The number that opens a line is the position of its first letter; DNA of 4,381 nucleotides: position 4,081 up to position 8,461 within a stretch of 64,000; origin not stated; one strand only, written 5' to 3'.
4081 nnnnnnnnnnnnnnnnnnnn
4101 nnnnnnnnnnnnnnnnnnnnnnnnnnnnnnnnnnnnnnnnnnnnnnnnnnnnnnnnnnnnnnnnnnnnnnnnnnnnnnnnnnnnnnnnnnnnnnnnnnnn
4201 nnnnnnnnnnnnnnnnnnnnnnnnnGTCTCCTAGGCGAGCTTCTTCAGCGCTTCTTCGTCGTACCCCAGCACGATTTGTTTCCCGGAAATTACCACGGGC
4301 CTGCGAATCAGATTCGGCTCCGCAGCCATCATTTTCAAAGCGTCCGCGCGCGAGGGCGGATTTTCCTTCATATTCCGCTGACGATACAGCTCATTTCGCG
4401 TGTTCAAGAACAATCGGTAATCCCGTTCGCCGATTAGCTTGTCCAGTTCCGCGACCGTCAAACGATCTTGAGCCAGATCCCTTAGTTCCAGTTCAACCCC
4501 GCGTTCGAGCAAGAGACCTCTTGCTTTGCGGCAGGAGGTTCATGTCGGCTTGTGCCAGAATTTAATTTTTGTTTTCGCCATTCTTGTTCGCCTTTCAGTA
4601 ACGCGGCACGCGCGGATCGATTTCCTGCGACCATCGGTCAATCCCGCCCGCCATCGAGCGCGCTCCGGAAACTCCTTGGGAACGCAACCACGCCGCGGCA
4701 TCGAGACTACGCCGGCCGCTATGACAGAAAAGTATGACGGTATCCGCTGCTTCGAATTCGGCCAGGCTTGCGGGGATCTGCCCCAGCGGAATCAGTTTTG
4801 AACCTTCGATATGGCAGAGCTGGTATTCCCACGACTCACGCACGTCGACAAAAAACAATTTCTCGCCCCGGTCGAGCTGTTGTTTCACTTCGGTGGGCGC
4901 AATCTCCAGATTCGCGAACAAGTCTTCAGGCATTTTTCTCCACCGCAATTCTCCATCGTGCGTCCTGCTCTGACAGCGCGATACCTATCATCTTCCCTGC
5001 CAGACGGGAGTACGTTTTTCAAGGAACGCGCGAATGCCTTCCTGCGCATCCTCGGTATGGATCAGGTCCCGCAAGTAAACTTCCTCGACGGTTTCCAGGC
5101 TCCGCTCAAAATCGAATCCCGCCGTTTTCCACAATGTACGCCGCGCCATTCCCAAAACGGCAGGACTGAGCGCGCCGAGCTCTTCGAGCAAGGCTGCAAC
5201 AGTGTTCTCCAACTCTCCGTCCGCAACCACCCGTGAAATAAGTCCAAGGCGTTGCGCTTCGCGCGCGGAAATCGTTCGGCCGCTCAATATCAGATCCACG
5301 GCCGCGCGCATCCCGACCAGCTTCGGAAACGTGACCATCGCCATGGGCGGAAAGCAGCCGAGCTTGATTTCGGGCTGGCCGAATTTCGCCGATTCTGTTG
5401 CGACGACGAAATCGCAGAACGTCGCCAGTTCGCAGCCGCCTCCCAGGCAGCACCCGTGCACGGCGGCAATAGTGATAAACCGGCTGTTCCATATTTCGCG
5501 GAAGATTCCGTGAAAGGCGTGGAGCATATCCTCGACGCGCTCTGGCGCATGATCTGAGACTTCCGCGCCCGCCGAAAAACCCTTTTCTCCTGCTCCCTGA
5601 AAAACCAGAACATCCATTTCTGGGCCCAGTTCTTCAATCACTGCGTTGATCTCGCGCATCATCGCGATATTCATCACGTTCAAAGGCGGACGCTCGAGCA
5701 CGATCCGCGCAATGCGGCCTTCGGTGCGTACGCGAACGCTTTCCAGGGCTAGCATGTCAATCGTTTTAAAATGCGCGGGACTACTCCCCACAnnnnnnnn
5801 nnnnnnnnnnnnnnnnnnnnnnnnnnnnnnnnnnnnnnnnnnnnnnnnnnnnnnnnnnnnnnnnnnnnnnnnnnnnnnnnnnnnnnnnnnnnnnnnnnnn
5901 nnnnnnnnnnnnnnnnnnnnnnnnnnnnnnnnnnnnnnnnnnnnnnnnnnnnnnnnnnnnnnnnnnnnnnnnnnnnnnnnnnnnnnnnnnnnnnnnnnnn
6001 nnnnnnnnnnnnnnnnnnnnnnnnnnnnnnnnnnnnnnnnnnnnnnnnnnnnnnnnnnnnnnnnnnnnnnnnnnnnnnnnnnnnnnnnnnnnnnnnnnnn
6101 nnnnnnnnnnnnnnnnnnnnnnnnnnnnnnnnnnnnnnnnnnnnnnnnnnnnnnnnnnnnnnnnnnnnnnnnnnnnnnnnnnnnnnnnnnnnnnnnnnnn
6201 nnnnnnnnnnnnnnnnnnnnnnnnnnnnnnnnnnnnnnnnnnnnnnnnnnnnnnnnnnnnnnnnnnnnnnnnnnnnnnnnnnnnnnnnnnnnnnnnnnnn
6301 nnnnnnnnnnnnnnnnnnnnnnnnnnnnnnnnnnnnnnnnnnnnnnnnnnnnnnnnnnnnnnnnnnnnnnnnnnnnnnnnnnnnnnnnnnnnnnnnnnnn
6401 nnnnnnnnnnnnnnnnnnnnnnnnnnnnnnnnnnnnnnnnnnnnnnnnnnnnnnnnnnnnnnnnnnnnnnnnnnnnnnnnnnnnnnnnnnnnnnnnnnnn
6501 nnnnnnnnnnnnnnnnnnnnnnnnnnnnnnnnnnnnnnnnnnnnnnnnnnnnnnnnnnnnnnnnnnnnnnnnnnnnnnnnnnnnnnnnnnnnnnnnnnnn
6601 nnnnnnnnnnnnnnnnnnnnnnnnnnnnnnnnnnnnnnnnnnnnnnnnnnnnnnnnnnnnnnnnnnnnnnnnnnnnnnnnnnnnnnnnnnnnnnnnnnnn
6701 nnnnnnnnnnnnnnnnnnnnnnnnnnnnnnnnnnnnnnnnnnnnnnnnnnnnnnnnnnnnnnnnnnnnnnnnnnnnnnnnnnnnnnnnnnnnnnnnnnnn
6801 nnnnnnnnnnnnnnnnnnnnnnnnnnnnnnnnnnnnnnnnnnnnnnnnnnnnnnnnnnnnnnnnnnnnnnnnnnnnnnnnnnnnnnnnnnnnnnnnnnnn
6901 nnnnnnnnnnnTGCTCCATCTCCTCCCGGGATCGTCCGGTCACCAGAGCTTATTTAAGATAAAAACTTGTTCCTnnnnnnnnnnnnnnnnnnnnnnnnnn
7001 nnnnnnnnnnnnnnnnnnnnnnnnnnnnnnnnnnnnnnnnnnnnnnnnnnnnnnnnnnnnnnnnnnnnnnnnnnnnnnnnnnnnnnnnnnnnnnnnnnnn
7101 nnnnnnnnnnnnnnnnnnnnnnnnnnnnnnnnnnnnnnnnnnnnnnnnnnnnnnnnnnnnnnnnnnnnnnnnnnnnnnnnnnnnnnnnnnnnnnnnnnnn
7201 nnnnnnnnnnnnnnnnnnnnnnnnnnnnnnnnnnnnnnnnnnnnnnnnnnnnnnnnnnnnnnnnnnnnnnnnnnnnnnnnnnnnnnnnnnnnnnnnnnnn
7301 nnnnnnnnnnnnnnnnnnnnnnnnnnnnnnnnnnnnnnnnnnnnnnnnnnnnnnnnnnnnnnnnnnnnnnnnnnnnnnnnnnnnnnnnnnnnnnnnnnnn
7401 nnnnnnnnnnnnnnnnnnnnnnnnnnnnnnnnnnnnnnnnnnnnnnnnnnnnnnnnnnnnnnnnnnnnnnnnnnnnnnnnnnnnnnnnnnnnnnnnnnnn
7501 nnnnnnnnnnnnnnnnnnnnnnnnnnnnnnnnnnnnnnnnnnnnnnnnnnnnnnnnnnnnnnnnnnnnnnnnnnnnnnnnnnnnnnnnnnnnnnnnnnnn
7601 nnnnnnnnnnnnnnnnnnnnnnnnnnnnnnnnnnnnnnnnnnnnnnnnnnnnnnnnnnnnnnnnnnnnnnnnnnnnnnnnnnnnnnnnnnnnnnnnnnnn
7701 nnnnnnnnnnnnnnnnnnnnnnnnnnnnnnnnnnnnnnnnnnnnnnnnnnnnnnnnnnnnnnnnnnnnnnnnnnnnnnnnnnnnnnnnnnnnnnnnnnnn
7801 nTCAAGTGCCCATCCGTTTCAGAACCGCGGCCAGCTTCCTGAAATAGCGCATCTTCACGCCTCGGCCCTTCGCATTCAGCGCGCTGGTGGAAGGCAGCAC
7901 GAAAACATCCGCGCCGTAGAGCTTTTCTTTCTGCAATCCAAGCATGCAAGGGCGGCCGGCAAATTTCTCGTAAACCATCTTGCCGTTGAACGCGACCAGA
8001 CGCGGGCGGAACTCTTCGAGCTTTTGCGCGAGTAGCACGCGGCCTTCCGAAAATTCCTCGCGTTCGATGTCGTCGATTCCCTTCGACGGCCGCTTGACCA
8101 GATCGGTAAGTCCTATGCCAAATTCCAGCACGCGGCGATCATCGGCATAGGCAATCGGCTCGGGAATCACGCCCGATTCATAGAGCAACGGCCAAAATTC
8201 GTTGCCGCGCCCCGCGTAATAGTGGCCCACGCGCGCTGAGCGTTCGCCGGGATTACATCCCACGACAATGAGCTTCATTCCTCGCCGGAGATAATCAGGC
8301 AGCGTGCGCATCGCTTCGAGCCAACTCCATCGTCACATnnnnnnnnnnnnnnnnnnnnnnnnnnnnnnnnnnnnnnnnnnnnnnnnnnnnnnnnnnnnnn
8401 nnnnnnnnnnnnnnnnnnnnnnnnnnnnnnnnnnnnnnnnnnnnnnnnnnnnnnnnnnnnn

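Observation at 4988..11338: BoxB-like oxygenase cluster without recognisable BoxA or BoxC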

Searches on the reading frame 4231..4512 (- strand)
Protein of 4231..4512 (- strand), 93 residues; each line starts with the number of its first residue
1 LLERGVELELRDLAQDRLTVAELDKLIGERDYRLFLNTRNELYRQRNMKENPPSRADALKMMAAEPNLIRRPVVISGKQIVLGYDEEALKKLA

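Call 39: search_protein_families(library=pfam, proteins=[window:4231-4512:-], max_evalue=0.001)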
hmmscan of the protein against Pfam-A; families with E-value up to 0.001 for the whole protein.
window:4231-4512:- (93 aa): 1 family
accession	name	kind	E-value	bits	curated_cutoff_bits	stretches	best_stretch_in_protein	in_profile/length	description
PF03960.21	ArsC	-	1.1e-13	51.7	24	1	31-91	18-78/79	ArsC family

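Call 60: search_protein_families(library=ncbifam, proteins=[window:4231-4512:-], max_evalue=0.00001)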
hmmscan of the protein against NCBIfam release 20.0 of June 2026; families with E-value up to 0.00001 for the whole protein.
window:4231-4512:- (93 aa): 5 families
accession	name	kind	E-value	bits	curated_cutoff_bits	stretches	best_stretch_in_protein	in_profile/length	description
TIGR01617.1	arsC_related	subfamily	4.6e-12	46.2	75.05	1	3-92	21-115/117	Spx/MgsR family RNA polymerase-binding regulatory protein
NF002459.0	PRK01655.1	subfamily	1.1e-08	35.1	123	1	5-91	24-112/132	transcriptional regulator Spx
NF008107.0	PRK10853.1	equivalog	2.7e-08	34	121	1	3-91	23-114/119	ArsC family reductase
TIGR00014.1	arsC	equivalog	9.4e-08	32.6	106.05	1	3-90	21-111/114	arsenate reductase (glutaredoxin)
TIGR01616.1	nitro_assoc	hypoth_equivalog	7.9e-07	29.2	109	1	5-91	25-111/126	nitrogenase-associated protein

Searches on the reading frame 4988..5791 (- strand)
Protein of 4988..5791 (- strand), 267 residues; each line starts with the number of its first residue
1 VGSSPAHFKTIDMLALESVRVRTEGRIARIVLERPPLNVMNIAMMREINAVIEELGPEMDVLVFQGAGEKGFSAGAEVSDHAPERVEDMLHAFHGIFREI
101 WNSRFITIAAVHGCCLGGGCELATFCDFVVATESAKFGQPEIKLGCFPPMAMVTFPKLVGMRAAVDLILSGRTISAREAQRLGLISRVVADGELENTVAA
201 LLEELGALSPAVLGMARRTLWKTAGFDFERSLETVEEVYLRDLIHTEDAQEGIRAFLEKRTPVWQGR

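Call 4: search_protein_families(library=pfam, proteins=[window:4988-5791:-])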
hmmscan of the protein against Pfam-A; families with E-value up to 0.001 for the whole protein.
window:4988-5791:- (267 aa): 2 families
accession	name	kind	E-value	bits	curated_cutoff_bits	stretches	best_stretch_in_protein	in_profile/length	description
PF00378.25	ECH_1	-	6.5e-50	170.2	27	1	24-266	3-250/251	Enoyl-CoA hydratase/isomerase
PF16113.10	ECH_2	-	4.9e-25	89.2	27.2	1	28-203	2-186/335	Enoyl-CoA hydratase/isomerase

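Call 5: search_protein_families(library=ncbifam, proteins=[window:4988-5791:-])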
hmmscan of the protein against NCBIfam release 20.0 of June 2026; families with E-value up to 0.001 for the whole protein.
window:4988-5791:- (267 aa): 73 families (the best 25 are shown)
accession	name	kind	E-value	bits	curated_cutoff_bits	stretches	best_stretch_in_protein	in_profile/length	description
NF004517.0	PRK05862.1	equivalog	4.4e-49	167.3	396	1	16-265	3-255/257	enoyl-CoA hydratase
TIGR03189.1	dienoyl_CoA_hyt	equivalog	2.2e-48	164.8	292.5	1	22-267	6-251/251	cyclohexa-1,5-dienecarbonyl-CoA hydratase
NF051848.1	EnCoAHydtEchA19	equivalog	6.1e-48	163.6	400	1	19-267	2-258/258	enoyl-CoA hydratase EchA19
NF004475.0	PRK05809.1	subfamily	1.3e-45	155.9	394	1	16-265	3-258/260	short-chain-enoyl-CoA hydratase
NF006566.0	PRK09076.1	subfamily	2.3e-45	155.2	286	1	17-265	5-258/260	enoyl-CoA hydratase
NF005803.0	PRK07658.1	equivalog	6.1e-43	147.1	313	1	17-267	2-257/257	enoyl-CoA hydratase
NF004796.0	PRK06144.1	subfamily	2.9e-42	145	272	1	17-267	8-262/262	enoyl-CoA hydratase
NF006007.0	PRK08138.1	subfamily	3.3e-42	144.6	355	1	22-267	13-261/261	enoyl-CoA hydratase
NF004781.0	PRK06127.1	subfamily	5.1e-42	144.4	291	1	17-267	11-269/269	enoyl-CoA hydratase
NF042430.2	EnCoAhydt_DpgD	equivalog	1.1e-41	143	400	1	23-267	3-258/258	enoyl-CoA-hydratase DpgD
NF007239.0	PRK09674.1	equivalog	1.2e-40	139.6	371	1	21-267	8-257/257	2,3-dehydroadipyl-CoA hydratase PaaF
NF005802.0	PRK07657.1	equivalog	1.6e-40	139.3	363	1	24-266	11-259/260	enoyl-CoA hydratase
NF006008.0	PRK08139.1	equivalog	4.3e-40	137.9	313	1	20-266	14-265/266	enoyl-CoA hydratase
NF006100.0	PRK08252.1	subfamily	7.5e-39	133.8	282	1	17-267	3-254/254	crotonase/enoyl-CoA hydratase family protein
NF002936.2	PRK03580.1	equivalog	1.5e-36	126.1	500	1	17-267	3-261/261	crotonobetainyl-CoA hydratase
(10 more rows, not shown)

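Call 46: search_solved_structures(query=window:4988-5791:-, max_evalue=1e-10)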
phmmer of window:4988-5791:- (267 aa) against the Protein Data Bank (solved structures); distinct sequences matched with E-value up to 1e-10: 174 (the best 60 are shown).
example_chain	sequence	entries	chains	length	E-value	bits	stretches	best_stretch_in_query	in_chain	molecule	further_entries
3h81_A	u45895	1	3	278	9e-42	146.5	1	11-264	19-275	enoyl-CoA hydratase echA8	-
3q0j_A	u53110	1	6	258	1.6e-41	145.7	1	15-264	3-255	enoyl-CoA hydratase echA8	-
3pzk_A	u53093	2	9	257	1.9e-41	145.4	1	16-264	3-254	e enoyl-CoA hydratase echA8 | enoyl-CoA hydratase echA8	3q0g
4fjw_D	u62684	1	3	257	4.7e-41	144.1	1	16-264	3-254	Probable enoyl-CoA hydratase echA8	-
5z7r_A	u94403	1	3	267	1.4e-37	132.7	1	16-260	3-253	Short-chain-enoyl-CoA hydratase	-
3kqf_A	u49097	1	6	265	2.1e-36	128.9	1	14-266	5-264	Enoyl-CoA hydratase/isomerase family protein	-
9qwv_A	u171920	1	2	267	4.2e-36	127.9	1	19-264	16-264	Enoyl-CoA hydratase, mitochondrial, putative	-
5jbw_A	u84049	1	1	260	1.2e-35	126.4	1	37-267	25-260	3-hydroxybutyryl-CoA dehydratase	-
5jbx_A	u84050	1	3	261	1.3e-35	126.3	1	37-267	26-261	3-hydroxybutyryl-CoA dehydratase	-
3r0o_A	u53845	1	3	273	2.2e-34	122.3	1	10-267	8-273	Carnitinyl-CoA dehydratase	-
6lvp_A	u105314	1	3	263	2e-33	119.1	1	29-267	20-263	Enoyl-CoA hydratase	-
2pbp_A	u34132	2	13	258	3.7e-33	118.3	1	17-267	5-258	Enoyl-CoA hydratase subunit I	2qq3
5xzd_A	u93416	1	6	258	6.6e-33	117.4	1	15-262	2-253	Enoyl-CoA hydratase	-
3moy_A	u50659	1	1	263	6.7e-33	117.4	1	26-265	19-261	Probable enoyl-CoA hydratase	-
5zai_A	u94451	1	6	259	1e-32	116.8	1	16-267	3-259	3-hydroxypropionyl-coenzyme A dehydratase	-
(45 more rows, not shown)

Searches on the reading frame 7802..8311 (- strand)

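Call 4: search_protein_families(library=pfam, proteins=[window:7802-8311:-])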
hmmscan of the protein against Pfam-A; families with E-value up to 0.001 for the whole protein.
window:7802-8311:- (169 aa): 1 family
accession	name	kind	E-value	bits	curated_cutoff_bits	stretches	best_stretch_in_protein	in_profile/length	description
PF03167.25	UDG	-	4.6e-19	69.3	24.3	1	6-164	2-140/141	Uracil DNA glycosylase superfamily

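Call 5: search_protein_families(library=ncbifam, proteins=[window:7802-8311:-])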
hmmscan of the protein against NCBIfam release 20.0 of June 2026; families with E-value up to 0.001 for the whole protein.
window:7802-8311:- (169 aa): 3 families
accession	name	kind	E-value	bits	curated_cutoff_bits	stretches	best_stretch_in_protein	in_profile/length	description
TIGR00584.1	mug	subfamily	9.8e-35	120.7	402.6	1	2-161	121-292/328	mismatch-specific thymine-DNA glycosylate (mug)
NF007570.0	PRK10201.1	equivalog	8.6e-26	90.6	144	1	6-165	4-164/168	G/U mismatch-specific DNA glycosylase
TIGR04274.1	hypoxanDNAglyco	equivalog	4.2e-09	36.7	80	1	9-148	7-140/150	DNA-deoxyinosine glycosylase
